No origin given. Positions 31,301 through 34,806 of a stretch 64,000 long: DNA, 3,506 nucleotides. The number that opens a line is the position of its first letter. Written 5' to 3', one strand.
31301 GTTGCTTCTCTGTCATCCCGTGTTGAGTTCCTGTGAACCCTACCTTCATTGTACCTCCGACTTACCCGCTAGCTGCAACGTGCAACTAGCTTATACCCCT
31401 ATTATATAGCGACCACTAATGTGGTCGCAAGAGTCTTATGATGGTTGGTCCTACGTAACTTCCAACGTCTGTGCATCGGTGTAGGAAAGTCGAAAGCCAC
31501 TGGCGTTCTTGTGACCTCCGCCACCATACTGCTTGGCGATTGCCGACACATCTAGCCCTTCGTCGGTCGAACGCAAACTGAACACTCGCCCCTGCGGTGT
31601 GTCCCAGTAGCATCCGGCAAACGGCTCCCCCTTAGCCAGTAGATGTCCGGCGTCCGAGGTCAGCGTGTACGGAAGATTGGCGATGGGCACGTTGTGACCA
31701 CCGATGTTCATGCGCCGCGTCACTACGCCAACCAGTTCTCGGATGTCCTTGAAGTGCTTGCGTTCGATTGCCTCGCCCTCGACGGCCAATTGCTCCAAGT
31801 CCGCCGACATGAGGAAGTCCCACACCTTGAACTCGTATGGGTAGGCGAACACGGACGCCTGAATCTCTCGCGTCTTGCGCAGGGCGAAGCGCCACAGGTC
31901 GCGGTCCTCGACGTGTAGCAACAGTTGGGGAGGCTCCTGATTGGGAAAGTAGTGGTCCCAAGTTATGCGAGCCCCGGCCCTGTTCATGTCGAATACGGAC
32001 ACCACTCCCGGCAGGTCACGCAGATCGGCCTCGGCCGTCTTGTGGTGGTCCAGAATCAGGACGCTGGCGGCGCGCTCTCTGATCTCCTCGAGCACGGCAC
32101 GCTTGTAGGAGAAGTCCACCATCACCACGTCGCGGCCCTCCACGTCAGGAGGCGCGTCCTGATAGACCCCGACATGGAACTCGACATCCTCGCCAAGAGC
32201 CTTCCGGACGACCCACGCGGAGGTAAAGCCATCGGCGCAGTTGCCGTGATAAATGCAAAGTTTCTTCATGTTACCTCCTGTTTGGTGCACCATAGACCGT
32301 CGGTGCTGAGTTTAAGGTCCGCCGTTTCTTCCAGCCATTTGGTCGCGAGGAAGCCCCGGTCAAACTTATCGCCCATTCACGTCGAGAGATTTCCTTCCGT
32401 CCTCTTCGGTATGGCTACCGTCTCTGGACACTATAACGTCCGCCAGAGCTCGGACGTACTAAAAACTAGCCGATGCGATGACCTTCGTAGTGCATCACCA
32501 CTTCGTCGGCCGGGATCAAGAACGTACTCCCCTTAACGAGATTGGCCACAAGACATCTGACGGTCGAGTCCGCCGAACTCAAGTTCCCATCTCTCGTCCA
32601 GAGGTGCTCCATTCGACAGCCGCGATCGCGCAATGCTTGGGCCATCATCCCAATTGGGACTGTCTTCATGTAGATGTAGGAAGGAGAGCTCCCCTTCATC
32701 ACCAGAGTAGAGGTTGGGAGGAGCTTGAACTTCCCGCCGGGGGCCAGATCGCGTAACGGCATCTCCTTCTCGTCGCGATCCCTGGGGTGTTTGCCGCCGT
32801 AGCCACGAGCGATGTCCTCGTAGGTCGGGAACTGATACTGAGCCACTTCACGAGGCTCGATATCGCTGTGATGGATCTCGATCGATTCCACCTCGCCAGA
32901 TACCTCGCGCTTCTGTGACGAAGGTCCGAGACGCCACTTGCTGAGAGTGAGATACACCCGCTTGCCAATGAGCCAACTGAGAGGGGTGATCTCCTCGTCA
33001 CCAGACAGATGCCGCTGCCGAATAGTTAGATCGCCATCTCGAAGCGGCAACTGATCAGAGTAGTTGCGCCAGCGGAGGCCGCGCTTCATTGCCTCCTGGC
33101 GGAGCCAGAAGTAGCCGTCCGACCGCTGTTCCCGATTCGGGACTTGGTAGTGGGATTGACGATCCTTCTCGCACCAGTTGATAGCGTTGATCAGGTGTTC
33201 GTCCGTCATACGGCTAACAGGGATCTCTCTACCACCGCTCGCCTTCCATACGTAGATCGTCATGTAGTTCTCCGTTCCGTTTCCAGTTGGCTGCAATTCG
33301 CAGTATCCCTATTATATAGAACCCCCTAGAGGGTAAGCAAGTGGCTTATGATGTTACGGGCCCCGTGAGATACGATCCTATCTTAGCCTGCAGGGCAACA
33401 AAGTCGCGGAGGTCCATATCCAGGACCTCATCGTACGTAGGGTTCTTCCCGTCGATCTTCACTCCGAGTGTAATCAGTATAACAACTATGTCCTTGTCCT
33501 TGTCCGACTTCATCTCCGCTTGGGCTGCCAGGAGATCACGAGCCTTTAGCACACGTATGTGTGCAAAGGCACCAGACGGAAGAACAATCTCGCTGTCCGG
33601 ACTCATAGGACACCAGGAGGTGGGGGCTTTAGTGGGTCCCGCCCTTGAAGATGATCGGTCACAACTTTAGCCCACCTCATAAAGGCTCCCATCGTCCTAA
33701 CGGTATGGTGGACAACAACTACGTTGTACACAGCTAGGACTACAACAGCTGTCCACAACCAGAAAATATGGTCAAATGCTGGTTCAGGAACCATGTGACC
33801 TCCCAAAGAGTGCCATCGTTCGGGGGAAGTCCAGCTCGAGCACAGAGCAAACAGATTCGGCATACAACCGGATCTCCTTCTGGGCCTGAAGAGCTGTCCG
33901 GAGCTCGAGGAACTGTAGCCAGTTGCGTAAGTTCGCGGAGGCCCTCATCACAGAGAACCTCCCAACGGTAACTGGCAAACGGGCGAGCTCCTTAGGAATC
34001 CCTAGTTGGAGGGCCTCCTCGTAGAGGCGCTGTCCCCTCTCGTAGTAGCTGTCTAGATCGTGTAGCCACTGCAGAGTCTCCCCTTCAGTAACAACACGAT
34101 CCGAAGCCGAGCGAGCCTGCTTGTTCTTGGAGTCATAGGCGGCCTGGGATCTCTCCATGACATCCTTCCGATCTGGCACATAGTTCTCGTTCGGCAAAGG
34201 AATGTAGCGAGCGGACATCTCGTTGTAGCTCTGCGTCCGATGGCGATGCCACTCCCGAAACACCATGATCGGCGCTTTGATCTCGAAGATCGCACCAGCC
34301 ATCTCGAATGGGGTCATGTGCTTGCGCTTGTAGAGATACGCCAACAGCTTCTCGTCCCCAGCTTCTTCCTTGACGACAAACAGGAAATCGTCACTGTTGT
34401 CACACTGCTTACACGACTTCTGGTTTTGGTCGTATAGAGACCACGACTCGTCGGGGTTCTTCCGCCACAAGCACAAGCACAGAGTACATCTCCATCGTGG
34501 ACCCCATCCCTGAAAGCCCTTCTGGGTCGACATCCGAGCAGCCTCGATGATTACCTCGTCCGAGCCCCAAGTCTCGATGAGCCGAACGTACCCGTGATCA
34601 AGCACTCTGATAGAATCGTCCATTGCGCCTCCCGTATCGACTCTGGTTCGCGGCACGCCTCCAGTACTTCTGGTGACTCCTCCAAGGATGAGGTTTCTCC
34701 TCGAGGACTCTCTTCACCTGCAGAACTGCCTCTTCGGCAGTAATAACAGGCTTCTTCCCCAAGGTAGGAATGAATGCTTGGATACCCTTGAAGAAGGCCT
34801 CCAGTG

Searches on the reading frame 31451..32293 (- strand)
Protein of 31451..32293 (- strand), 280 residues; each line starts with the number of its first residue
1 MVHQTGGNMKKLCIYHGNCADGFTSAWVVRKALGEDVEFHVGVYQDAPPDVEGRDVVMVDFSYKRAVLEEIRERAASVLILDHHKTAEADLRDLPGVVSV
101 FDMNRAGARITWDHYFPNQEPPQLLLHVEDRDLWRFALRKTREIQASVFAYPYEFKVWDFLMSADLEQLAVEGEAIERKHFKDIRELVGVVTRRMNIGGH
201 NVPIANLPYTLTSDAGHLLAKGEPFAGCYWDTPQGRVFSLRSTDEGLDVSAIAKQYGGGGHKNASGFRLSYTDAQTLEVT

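Call 29: search_protein_families(library=pfam, proteins=[window:31451-32293:-], max_evalue=0.001)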
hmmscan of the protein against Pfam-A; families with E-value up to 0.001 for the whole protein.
window:31451-32293:- (280 aa): 2 families
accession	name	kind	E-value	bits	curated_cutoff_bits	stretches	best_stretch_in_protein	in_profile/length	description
PF02272.25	DHHA1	-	2.6e-05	25.1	25.9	1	238-271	47-85/102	DHHA1 domain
PF01368.27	DHH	-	9.8e-05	23.1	28.1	1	20-90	12-78/125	DHH family, N-terminal domain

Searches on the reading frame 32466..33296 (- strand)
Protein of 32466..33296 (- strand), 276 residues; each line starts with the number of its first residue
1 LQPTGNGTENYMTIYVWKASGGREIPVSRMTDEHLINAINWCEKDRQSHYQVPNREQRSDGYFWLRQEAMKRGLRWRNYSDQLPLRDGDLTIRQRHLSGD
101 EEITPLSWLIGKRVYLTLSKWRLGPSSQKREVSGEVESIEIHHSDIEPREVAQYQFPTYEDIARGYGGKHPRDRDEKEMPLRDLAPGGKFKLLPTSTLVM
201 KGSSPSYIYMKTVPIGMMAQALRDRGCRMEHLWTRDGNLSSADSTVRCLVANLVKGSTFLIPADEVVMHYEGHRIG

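Call 29: search_protein_families(library=pfam, proteins=[window:32466-33296:-], max_evalue=0.001)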
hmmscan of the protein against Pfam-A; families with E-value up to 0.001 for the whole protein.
window:32466-33296:- (276 aa): 0 families

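Call 94: search_protein_families(library=phrogs, proteins=[window:32466-33296:-], max_evalue=0.001)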
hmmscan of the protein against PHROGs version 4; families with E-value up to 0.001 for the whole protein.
window:32466-33296:- (276 aa): 2 families
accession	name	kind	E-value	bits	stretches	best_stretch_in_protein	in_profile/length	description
phrog_16964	-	unknown function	2.8e-07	31.8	1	13-48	6-41/113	-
phrog_22435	-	unknown function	0.00022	22.1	1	13-46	75-108/136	-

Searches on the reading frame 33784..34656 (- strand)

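Call 29: search_protein_families(library=pfam, proteins=[window:33784-34656:-], max_evalue=0.001)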
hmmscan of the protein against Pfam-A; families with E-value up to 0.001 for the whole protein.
window:33784-34656:- (290 aa): 1 family
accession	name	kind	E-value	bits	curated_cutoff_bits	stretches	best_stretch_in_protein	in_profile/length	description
PF02511.20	Thy1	-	5.5e-35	121.3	24.8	1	25-278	1-190/191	Thymidylate synthase complementing protein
